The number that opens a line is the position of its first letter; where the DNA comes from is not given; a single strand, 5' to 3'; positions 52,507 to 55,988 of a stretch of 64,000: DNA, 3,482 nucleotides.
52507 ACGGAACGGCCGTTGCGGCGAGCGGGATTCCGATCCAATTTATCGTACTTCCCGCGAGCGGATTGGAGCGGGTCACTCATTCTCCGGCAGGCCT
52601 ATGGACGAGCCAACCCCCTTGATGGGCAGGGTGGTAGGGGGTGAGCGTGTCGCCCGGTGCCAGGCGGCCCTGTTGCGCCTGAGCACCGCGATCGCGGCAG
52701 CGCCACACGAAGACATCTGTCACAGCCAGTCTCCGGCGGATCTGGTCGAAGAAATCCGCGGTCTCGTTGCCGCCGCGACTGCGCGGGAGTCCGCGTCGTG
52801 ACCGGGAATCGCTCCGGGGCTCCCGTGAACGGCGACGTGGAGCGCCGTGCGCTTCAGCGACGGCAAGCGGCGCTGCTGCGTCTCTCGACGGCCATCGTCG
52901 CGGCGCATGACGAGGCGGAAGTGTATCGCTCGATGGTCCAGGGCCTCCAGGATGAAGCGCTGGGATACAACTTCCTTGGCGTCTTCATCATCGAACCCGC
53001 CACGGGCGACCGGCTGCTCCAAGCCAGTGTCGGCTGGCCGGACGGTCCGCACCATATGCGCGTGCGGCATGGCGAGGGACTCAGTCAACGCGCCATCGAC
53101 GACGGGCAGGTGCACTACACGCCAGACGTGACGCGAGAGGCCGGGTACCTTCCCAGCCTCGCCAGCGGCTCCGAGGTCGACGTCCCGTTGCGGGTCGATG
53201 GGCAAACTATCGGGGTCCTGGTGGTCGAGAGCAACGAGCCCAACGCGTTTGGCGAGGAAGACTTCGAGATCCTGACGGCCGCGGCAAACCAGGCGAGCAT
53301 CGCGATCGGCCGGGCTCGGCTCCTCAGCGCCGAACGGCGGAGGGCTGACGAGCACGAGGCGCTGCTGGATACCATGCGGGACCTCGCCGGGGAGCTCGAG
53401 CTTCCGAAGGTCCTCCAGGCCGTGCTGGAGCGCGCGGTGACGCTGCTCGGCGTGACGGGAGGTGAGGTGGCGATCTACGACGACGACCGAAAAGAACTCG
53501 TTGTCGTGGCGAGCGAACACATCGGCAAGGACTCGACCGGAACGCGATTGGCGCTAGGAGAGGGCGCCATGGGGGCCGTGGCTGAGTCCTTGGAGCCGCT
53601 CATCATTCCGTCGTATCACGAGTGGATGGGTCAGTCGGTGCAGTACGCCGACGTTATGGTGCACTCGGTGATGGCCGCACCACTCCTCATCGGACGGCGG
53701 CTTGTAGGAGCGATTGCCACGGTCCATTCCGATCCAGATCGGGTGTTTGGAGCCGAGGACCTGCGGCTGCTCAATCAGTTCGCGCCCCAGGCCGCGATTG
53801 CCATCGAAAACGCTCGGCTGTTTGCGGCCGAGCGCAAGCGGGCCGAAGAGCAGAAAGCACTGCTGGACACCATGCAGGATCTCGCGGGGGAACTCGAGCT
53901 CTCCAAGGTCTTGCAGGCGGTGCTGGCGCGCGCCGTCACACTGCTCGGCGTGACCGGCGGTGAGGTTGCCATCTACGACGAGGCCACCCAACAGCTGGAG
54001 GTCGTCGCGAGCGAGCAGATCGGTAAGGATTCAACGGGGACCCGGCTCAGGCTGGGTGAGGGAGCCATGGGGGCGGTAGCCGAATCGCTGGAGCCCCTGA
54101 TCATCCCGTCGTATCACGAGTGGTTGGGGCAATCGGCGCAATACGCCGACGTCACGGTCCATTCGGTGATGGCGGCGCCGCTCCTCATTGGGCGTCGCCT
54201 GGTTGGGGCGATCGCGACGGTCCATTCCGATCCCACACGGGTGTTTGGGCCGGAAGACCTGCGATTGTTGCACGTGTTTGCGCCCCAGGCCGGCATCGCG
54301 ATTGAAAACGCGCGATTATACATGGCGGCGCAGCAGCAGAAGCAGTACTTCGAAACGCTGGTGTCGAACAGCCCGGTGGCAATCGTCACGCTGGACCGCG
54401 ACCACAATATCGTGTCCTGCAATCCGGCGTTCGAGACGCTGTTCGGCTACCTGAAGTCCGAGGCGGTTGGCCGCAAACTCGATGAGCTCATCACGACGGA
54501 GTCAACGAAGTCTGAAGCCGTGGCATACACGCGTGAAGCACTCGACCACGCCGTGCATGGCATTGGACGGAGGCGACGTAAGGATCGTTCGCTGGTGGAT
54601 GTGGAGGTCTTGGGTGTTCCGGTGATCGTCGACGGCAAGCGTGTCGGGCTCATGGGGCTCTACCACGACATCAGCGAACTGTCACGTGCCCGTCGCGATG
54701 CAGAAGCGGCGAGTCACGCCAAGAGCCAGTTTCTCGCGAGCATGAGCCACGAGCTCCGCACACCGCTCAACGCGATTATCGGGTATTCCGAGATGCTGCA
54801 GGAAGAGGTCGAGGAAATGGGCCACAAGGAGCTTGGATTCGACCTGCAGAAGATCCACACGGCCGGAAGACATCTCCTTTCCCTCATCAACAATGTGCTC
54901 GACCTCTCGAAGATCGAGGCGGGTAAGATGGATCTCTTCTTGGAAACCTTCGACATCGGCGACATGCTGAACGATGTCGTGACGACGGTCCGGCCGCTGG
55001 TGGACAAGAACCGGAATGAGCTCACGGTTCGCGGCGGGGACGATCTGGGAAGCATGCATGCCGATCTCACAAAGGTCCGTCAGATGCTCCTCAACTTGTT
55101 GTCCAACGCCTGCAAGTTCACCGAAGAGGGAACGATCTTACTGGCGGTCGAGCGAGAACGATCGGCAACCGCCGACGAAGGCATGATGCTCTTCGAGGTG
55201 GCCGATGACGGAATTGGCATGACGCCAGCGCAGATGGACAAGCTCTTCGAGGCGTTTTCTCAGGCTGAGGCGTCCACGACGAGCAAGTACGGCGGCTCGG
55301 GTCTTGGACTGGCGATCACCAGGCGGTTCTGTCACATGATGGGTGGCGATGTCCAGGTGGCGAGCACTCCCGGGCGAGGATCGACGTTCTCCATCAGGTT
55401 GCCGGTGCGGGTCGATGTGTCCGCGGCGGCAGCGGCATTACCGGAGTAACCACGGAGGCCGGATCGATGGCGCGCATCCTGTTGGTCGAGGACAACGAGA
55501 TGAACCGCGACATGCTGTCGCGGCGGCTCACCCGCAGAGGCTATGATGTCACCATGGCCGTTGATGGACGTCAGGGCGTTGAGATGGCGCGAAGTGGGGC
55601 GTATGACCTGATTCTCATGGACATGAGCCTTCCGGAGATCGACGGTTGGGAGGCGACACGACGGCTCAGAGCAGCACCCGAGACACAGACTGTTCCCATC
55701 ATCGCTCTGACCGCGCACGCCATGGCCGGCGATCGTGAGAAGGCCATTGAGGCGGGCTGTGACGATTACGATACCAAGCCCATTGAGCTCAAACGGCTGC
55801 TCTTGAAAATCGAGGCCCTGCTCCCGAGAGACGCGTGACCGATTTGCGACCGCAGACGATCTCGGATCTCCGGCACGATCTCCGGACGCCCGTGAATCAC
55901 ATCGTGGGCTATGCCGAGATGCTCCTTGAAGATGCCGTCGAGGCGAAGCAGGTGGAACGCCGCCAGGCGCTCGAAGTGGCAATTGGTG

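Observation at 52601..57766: Three-gene phosphorelay ending in a HisKA-REC-Ser/Thr-kinase fusion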

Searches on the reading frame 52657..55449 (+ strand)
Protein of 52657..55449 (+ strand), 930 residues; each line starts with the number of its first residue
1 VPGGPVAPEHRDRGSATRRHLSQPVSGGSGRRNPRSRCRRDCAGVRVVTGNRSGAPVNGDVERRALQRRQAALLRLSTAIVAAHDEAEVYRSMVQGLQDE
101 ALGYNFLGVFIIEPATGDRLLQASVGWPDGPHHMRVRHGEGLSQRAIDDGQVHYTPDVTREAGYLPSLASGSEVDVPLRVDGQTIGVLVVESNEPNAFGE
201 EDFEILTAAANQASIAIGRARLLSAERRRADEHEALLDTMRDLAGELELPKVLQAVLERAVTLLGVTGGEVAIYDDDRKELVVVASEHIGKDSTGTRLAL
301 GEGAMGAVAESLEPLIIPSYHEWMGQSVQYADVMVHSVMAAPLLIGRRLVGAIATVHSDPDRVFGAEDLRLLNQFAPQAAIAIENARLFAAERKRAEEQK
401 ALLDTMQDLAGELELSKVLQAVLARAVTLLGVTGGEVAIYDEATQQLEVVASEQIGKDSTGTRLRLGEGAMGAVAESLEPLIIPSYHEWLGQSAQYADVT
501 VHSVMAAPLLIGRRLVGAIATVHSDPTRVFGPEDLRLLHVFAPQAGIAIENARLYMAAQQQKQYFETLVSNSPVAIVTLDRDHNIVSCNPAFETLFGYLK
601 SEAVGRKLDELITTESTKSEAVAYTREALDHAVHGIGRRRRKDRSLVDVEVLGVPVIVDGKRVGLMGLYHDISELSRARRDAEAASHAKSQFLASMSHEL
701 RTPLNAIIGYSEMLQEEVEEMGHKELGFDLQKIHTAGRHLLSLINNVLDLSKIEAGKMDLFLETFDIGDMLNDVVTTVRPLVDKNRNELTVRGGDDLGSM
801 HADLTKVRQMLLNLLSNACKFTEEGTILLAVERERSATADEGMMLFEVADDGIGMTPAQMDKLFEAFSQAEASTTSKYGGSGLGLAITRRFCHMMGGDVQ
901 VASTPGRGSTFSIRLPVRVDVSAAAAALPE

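Call 3: search_protein_families(library=pfam, proteins=[window:52657-55449:+], max_evalue=0.01)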
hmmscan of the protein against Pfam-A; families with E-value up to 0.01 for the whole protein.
window:52657-55449:+ (930 aa): 12 families
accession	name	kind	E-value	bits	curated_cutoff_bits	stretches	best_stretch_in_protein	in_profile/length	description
PF13185.12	GAF_2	-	2.5e-50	170.7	28.6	3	247-384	2-136/136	GAF domain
PF13492.12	GAF_3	-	2.4e-47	161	27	3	249-385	2-129/129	GAF domain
PF01590.32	GAF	-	4e-44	150.8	22.4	3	415-549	2-133/133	GAF domain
PF02518.31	HATPase_c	-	1.3e-28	100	26.4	1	803-918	2-110/111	Histidine kinase-, DNA gyrase B-, and HSP90-like ATPase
PF00512.31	HisKA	-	1.3e-20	73.6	26.9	1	688-756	1-66/66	His Kinase A (phospho-acceptor) domain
PF00989.32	PAS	-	1.2e-14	54.7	22.6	1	565-672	3-113/113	PAS fold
PF13426.13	PAS_9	-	1.3e-12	48.3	27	1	573-674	1-103/103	PAS domain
PF08448.16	PAS_4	-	6e-11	43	23.1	1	570-676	2-109/110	PAS fold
PF11849.14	DUF3369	-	1.3e-08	35.7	27.2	0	237-389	25-165/168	Domain of unknown function (DUF3369)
PF13188.13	PAS_8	-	1.9e-08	34.3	21.8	1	564-611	2-46/65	PAS domain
PF08447.18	PAS_3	-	0.00053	20.6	25.6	1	585-667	1-87/89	PAS fold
PF12860.13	PAS_7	-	0.0051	17.4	27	0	574-638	6-72/115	PAS fold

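Call 4: search_protein_families(library=ncbifam, proteins=[window:52657-55449:+], max_evalue=0.01)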
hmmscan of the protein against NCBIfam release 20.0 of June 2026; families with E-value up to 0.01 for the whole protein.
window:52657-55449:+ (930 aa): 92 families (the best 25 are shown)
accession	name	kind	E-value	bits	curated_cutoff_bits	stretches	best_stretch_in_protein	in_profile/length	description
NF041947.1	LuxQ_Vibrio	equivalog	2.6e-69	234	1200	1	556-922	342-701/843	quorum-sensing autoinducer 2 sensor kinase/phosphatase LuxQ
TIGR02956.1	TMAO_torS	equivalog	9.7e-68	229.1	676.5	1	671-919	446-684/967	TMAO reductase system sensor histidine kinase/response regulator TorS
NF008318.0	PRK11107.1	equivalog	1.5e-63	215.2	890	1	674-922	278-523/920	two-component sensor histidine kinase BarA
NF008302.0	PRK11091.1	equivalog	5.2e-61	206.8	838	1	556-919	148-507/779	aerobic respiration two-component sensor histidine kinase ArcB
NF011874.0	PRK15347.1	equivalog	1.3e-58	198.8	852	1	673-918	382-615/921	two component system sensor kinase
NF046044.1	PnpS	equivalog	1.5e-57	195.4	400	1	555-916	47-390/390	two-component system histidine kinase PnpS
NF038297.2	hybrid_HK_HrmK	equivalog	2.3e-55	188.4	725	1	671-919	217-459/607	hybrid histidine kinase/response regulator HrmK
NF047874.1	MASE3_PAS_HK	subfamily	1.9e-54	185.6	560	1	557-919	259-627/655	MASE3 domain-containing sensor histidine kinase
TIGR02966.1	phoR_proteo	equivalog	8.5e-52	176.2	334.2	1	559-915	2-333/333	phosphate regulon sensor histidine kinase PhoR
NF008543.0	PRK11466.1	equivalog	5e-51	173.6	982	1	674-926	429-671/914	TMAO reductase system sensor histidine kinase/response regulator TorS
NF045901.1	HisKinLetSLeg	equivalog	6.6e-50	170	1650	1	674-917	278-518/906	two-component system sensor histidine kinase LetS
NF008099.0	PRK10841.1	equivalog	3.3e-48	164.1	920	1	679-917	460-690/949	two-component system sensor histidine kinase RcsC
NF050805.1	CellDivHKDivJCaul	equivalog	1.2e-44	152.5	1000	1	672-925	281-528/531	cell cycle sensor histidine kinase DivJ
NF041593.1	histid_kinase_PdhS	equivalog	3.1e-44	151.2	2000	1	563-916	667-1034/1041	cell-division control histidine kinase PdhS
NF041832.1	near_NosP_CTERM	subfamily_domain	1.1e-43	149.7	400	1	683-920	1-228/370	NahK/ErcS family hybrid sensor histidine kinase/response regulator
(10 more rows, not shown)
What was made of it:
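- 52798..55449 (+): Cytoplasmic sensor histidine kinase, 883 aa: GAF x3, PAS, HisKA (phospho-His 651 at 54748-54750), HATPase_c. It has no fused receiver. NCBIfam's best matches to the kinase core are hybrid kinases (LuxQ, TorS, BarA, ArcB), all below their cut-offs (call 4).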

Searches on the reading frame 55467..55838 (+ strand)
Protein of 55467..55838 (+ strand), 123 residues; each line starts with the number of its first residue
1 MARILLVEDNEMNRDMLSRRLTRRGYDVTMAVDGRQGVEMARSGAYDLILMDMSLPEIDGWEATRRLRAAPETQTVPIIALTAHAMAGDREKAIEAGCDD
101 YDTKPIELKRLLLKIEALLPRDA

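Call 3: search_protein_families(library=pfam, proteins=[window:55467-55838:+], max_evalue=0.01)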
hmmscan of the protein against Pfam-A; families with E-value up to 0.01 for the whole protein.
window:55467-55838:+ (123 aa): 2 families
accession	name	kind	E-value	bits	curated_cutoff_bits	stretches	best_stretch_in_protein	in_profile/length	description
PF00072.30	Response_reg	-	4.2e-28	98.2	30.2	1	4-115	1-110/111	Response regulator receiver domain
PF23198.2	PDE8A_N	-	0.00017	21.9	29.6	1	13-94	22-104/147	PDE8A-like, N-terminal domain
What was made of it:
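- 55467..55838 (+): Stand-alone receiver REC1, 123 aa. E8/D9, D52 (55620-55622), T82, Y101 and K104 are present. Proposed intermediate receiver of the relay. Response_reg 98.2 bits (call 3).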

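Call 4: search_protein_families(library=ncbifam, proteins=[window:55467-55838:+], max_evalue=0.01)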
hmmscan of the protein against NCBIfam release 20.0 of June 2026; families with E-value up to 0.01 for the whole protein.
window:55467-55838:+ (123 aa): 97 families (the best 25 are shown)
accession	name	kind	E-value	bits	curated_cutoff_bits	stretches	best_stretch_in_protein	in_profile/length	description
NF007135.0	PRK09581.1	equivalog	8e-29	100.7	474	1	1-118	2-119/457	PleD family two-component system response regulator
NF011874.0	PRK15347.1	equivalog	1.6e-28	99.2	852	1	3-116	692-807/921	two component system sensor kinase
NF008318.0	PRK11107.1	equivalog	4.8e-28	97.7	890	1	3-112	669-778/920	two-component sensor histidine kinase BarA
TIGR02154.1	PhoB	equivalog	1.4e-26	93.2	296.2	1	2-121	3-122/226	phosphate regulon transcriptional regulator PhoB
NF041733.1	resp_reg_CseB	equivalog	2.2e-26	92.7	350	1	3-121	2-117/228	two-component system response regulator CseB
NF038297.2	hybrid_HK_HrmK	equivalog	2.9e-26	92.3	725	1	3-111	492-600/607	hybrid histidine kinase/response regulator HrmK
TIGR01387.1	cztR_silR_copR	subfamily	1.2e-25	90.4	279.2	1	4-121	1-116/218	heavy metal response regulator transcription factor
NF008567.0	PRK11517.1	equivalog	1.1e-24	87.1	353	1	3-119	2-115/223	response regulator transcription factor HprR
NF045944.1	ResRegRpaBCyano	equivalog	9.3e-24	84.1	330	1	5-121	1-114/229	response regulator transcription factor RpaB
NF012023.0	PRK15479.1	equivalog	1.4e-23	83.6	337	1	3-122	2-119/224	transcriptional regulator TctD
NF007346.1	PRK09836.1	equivalog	5.5e-23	81.9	420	1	3-122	2-119/227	copper/silver response regulator transcription factor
NF053854.1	RespRegPhoBBctds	equivalog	5.8e-23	81.4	270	1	4-121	1-117/225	two-component system response regulator PhoB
NF007005.1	PRK09468.1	equivalog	1.2e-22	80.5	331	1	2-122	4-122/237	osmolarity response regulator transcription factor OmpR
NF008099.0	PRK10841.1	equivalog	1.5e-22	79.2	920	1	3-111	826-932/949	two-component system sensor histidine kinase RcsC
NF051850.1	RespRegRprY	equivalog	9.3e-22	77.6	370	1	3-121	6-122/234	response regulator transcription factor RprY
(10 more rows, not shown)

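Call 71: search_solved_structures(query=window:55467-55835:+, max_evalue=1e-10)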
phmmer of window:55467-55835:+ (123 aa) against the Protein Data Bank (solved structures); distinct sequences matched with E-value up to 1e-10: 107 (the best 60 are shown).
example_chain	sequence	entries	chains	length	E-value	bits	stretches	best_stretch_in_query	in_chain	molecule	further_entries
9g85_A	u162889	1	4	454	2.8e-29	104.8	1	2-118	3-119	Response regulator PleD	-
9g86_A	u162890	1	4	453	2.9e-29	104.7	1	2-118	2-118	Response regulator PleD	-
2wb4_A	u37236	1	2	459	2.9e-29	104.7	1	2-118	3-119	DIGUANYLATE CYCLASE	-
1w25_A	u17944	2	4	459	3.1e-29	104.7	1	2-118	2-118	STALKED-CELL DIFFERENTIATION CONTROLLING PROTEIN | RESPONSE REGULATOR PLED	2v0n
7c1j_A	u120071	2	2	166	2.1e-27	98.8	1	3-111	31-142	Histidine kinase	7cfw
1m5t_A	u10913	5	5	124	1.9e-24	89.3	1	3-121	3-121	cell division response regulator DivK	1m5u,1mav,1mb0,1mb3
8phn_A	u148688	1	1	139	6.4e-23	84.3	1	3-113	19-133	histidine kinase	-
9dvt_R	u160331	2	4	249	2.7e-21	79.1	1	3-121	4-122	DNA-binding dual master transcriptional regulator RpaA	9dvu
6is1_A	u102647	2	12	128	6.1e-21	78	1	3-121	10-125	Response regulator ArlR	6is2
1nxo_A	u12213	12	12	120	7.2e-21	77.7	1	1-121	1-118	DNA-binding response regulator | Response regulator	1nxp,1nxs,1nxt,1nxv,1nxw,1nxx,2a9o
6is3_C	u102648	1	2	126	7.3e-21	77.7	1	3-121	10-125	Response regulator ArlR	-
6eb7_A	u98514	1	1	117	3.2e-20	75.6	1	3-121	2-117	DNA-binding response regulator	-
7qz2_A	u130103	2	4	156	1.5e-19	73.4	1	3-112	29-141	Histidine kinase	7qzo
8fk2_A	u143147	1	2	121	4.6e-19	71.9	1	1-121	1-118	Putative response regulator CovR VicR-like protein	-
5x5j_A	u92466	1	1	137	8e-19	71.1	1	4-121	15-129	AdeR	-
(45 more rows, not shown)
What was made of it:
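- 55467..55838 (+): The closest solved relatives are PleD D1, a hybrid-kinase receiver (7c1j) and DivK (call 71).
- REC1's closest solved relatives include DivK (89 bits, call 71).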
